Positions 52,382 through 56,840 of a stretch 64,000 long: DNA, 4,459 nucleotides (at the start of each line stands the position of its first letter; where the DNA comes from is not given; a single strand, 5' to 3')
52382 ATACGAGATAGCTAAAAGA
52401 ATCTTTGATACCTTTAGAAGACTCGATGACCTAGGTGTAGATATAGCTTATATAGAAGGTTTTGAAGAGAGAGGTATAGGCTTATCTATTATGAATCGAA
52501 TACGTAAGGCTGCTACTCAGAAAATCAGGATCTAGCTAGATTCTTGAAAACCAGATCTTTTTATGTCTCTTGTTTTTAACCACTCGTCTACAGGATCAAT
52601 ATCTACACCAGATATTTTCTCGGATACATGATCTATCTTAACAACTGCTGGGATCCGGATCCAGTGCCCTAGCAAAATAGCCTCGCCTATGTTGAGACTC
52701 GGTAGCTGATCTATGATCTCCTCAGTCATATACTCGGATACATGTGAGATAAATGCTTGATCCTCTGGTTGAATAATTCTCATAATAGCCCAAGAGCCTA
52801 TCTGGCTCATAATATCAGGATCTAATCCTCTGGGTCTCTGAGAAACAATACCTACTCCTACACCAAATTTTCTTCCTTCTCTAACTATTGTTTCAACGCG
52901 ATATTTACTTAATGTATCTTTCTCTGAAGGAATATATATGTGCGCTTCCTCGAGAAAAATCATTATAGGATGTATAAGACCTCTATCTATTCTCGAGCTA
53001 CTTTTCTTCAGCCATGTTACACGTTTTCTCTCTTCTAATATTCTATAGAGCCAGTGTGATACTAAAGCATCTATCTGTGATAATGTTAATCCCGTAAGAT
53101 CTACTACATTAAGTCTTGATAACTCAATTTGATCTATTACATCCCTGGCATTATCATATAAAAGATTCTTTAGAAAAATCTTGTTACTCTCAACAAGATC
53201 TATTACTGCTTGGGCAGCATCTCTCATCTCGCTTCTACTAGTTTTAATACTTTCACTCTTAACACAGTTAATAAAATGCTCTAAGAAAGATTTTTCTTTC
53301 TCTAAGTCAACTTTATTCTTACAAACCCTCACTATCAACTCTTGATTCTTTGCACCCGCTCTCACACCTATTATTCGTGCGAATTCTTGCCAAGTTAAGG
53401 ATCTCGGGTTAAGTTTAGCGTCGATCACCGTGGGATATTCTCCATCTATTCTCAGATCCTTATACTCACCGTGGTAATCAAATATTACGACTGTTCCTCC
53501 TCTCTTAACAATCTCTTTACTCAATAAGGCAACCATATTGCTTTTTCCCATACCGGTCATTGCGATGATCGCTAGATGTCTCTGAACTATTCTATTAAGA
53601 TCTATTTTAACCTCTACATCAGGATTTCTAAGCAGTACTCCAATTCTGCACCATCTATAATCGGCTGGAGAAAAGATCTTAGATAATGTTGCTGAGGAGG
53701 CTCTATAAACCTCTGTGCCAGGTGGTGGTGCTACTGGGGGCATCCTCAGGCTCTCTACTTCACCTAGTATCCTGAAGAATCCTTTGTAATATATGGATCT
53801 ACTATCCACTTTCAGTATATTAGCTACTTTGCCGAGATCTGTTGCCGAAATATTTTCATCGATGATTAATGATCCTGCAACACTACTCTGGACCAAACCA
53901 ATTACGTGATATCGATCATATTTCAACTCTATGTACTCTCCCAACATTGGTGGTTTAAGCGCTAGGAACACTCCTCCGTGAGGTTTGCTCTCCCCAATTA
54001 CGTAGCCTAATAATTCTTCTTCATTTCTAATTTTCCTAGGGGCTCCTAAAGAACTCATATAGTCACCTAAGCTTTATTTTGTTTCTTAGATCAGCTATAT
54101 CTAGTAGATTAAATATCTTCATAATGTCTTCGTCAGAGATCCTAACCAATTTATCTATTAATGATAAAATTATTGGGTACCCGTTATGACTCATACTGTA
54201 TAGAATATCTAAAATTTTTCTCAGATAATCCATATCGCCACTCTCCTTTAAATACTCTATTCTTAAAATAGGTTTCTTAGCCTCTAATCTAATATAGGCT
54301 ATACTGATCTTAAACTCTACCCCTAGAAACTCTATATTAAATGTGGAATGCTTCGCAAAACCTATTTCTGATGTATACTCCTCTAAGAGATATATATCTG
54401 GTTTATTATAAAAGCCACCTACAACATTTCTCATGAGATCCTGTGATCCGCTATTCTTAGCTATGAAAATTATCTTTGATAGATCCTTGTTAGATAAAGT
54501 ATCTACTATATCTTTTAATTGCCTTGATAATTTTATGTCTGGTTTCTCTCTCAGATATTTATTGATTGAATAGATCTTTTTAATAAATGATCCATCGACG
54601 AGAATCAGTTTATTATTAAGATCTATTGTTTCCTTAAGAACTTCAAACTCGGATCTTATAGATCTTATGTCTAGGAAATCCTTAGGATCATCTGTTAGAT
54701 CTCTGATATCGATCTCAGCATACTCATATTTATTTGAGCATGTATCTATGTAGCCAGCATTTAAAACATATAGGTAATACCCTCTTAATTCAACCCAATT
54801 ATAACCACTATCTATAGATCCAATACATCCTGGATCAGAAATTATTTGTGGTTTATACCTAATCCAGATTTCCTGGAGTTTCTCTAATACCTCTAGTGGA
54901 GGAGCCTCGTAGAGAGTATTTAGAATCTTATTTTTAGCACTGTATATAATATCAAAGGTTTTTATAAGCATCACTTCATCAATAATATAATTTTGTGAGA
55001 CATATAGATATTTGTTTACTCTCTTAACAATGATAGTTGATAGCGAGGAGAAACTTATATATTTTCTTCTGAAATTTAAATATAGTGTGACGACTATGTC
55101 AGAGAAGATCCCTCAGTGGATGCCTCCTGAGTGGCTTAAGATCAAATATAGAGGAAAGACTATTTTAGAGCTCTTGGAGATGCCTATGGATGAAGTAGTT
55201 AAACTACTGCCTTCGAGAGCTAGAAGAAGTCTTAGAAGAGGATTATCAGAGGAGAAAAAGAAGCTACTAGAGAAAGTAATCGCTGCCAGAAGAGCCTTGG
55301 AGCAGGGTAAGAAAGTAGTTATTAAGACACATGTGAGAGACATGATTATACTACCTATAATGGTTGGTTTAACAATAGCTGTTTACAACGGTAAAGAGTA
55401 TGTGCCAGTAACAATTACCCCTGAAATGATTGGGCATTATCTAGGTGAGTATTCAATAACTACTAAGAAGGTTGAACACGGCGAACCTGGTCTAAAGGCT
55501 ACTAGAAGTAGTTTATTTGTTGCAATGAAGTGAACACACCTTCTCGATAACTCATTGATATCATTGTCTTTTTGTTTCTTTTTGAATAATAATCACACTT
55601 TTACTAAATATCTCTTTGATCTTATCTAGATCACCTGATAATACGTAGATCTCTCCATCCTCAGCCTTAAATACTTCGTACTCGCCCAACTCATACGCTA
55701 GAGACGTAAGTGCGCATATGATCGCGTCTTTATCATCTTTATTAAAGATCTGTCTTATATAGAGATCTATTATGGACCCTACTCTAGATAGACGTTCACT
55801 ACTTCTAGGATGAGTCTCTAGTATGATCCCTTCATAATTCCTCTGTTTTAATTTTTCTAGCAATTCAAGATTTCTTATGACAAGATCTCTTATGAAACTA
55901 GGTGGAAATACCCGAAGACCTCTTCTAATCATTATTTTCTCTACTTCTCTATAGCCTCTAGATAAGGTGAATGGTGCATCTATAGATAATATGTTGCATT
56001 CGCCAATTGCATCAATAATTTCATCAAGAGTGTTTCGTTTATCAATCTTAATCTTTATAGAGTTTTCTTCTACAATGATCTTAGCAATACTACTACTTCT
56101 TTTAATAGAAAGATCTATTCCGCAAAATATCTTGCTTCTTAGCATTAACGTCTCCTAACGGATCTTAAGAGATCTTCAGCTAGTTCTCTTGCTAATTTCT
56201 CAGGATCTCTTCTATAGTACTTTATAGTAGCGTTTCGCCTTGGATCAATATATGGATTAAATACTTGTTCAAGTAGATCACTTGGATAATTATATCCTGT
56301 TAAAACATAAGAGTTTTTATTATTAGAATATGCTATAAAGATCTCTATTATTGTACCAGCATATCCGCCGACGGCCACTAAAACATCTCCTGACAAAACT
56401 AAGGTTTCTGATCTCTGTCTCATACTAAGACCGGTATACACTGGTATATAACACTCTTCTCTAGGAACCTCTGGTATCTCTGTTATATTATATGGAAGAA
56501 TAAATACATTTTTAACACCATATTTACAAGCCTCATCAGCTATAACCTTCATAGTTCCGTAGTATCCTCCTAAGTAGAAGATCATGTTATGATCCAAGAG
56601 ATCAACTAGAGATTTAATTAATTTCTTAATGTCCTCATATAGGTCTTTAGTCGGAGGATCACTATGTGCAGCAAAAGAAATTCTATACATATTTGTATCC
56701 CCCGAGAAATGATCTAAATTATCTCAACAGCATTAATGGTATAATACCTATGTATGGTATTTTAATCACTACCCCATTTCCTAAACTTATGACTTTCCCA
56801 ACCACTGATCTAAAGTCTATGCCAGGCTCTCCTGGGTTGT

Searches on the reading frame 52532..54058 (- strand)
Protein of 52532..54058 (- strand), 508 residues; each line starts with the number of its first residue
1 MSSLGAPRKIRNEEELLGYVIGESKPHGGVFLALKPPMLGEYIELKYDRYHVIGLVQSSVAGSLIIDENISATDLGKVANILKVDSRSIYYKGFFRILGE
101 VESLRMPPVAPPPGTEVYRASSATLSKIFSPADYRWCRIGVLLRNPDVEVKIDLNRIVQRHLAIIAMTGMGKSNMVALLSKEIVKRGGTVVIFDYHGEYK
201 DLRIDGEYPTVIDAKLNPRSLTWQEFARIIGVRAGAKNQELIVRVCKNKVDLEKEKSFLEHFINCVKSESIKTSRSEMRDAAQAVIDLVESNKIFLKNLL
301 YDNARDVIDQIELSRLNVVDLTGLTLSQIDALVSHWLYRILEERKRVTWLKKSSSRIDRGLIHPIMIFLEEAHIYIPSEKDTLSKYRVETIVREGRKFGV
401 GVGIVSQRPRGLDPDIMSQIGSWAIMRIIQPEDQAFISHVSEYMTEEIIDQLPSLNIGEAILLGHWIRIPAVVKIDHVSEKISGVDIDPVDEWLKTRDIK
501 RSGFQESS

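Call 3: search_protein_families(library=pfam, proteins=[window:52532-54058:-], max_evalue=0.1)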
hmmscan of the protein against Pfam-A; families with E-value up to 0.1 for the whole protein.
window:52532-54058:- (508 aa): 6 families
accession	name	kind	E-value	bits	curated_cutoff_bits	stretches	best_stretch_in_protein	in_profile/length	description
PF01935.23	DUF87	-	1.5e-40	140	23.2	1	138-340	2-220/220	Helicase HerA, central domain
PF05872.18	HerA_C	-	3.8e-09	36.2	22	1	365-462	259-361/502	Helicase HerA-like C-terminal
PF09378.16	HAS-barrel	-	4.5e-08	33.5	25.2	1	17-77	1-60/90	HAS barrel domain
PF10412.15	TrwB_AAD_bind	-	5.1e-07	29.4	20.5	1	156-230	12-85/387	Type IV secretion-system coupling protein DNA-binding domain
PF12846.13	AAA_10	-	0.007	15.9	27.5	0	159-200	21-62/362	AAA-like domain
PF19044.6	P-loop_TraG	-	0.085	11.9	25.8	0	155-210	25-82/413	TraG P-loop domain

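Call 4: search_protein_families(library=ncbifam, proteins=[window:52532-54058:-], max_evalue=0.1)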
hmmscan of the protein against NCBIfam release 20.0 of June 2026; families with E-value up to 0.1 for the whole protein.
window:52532-54058:- (508 aa): 17 families
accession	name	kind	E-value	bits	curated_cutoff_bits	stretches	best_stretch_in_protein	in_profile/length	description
NF040937.1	HerA_Thermprot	equivalog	3.1e-111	372.2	800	1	17-497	3-483/487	DNA double-strand break repair helicase HerA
NF040819.1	helicase_HerA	equivalog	2.9e-68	230.8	970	1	109-498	107-540/561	DNA double-strand break repair helicase HerA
NF042944.1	HerA_antiphage_2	equivalog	7.2e-42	143.9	850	2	300-495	370-562/576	anti-phage-associated helicase HerA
NF042943.1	HerA_antiphage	equivalog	4.9e-31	107.9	800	2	363-481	433-555/566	anti-phage-associated helicase HerA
NF053655.1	CedD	equivalog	2.8e-25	89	600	1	140-476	202-526/527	DNA-translocating ATPase CedD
NF045975.1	VirB4_plasma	equivalog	0.00014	19.7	590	1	163-202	519-558/894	Mbov_0397 family ICE element conjugal transfer ATPase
TIGR02746.1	TraC-F-type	equivalog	0.00024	19.2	567.05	1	163-218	434-494/800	type IV secretion system protein TraC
TIGR03743.1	SXT_TraD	subfamily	0.0014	17.2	366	1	149-195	166-211/636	conjugative transfer system coupling protein TraD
NF033849.1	ser_rich_anae_1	subfamily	0.0014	16.1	650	1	364-436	1018-1098/1163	serine-rich protein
TIGR02759.1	TraD_Ftype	equivalog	0.0019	17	521.35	1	159-218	176-231/566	type IV conjugative transfer system coupling protein TraD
TIGR00929.1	VirB4_CagE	subfamily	0.012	13.8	643.1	1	160-379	438-650/792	VirB4 family type IV secretion/conjugal transfer ATPase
NF008364.0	PRK11160.1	equivalog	0.014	14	630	1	152-194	359-401/575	heme ABC transporter ATP-binding protein/permease CydC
NF041214.1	plasmid_TraB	equivalog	0.019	13.5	800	0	160-193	249-282/639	plasmid transfer protein TraB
NF010278.0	PRK13721.1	subfamily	0.022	12.6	1177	1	162-218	482-540/874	type IV secretion system protein TraC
NF011692.0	PRK15112.1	equivalog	0.033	13.8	452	1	158-203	39-84/269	putrescine export ABC transporter ATP-binding protein SapF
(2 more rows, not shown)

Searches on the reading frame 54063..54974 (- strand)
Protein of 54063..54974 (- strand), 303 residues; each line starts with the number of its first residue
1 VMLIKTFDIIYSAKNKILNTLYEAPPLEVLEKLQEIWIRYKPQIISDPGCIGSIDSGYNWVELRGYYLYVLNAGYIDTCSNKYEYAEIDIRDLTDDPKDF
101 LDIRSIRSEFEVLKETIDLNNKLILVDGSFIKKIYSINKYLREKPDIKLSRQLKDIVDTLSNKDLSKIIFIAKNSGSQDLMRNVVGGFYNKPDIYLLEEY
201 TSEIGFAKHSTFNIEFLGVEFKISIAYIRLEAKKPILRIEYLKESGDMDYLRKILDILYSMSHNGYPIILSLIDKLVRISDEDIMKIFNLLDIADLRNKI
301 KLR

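Call 14: search_protein_families(library=ncbifam, proteins=[window:54063-54974:-], max_evalue=0.00001)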
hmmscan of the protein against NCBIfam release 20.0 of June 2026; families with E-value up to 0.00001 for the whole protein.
window:54063-54974:- (303 aa): 1 family
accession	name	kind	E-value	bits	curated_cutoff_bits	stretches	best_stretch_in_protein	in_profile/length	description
NF041033.1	NurA_Sulf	equivalog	1.5e-22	80.3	400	1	5-294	4-318/331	DNA double-strand break repair nuclease NurA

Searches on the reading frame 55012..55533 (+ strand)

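Call 14: search_protein_families(library=ncbifam, proteins=[window:55012-55533:+], max_evalue=0.00001)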
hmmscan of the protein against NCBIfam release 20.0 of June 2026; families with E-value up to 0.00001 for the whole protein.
window:55012-55533:+ (173 aa): 3 families
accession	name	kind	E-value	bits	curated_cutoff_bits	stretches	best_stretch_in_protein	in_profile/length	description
NF003121.0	PRK04038.1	equivalog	4.6e-65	217.8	146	1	34-173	6-145/145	30S ribosomal protein S19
TIGR01025.1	uS19_arch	equivalog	7.2e-55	184.5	139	1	43-173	4-135/135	30S ribosomal protein S19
TIGR01050.1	rpsS_bact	equivalog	1.4e-20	73.3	89.35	1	72-158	3-85/92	30S ribosomal protein S19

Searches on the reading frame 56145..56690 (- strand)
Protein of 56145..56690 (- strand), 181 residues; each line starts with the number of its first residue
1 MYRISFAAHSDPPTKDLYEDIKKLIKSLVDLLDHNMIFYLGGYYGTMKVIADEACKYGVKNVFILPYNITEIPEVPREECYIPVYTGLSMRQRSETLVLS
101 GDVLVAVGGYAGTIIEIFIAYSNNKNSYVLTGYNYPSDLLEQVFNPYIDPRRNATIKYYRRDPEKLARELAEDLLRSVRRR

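Call 14: search_protein_families(library=ncbifam, proteins=[window:56145-56690:-], max_evalue=0.00001)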
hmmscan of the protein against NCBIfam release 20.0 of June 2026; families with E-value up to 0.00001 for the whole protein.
window:56145-56690:- (181 aa): 1 family
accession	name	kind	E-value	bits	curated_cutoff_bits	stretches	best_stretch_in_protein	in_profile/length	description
TIGR00725.1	TIGR00725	hypoth_equivalog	1.3e-14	54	106.9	1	31-143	27-134/159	TIGR00725 family protein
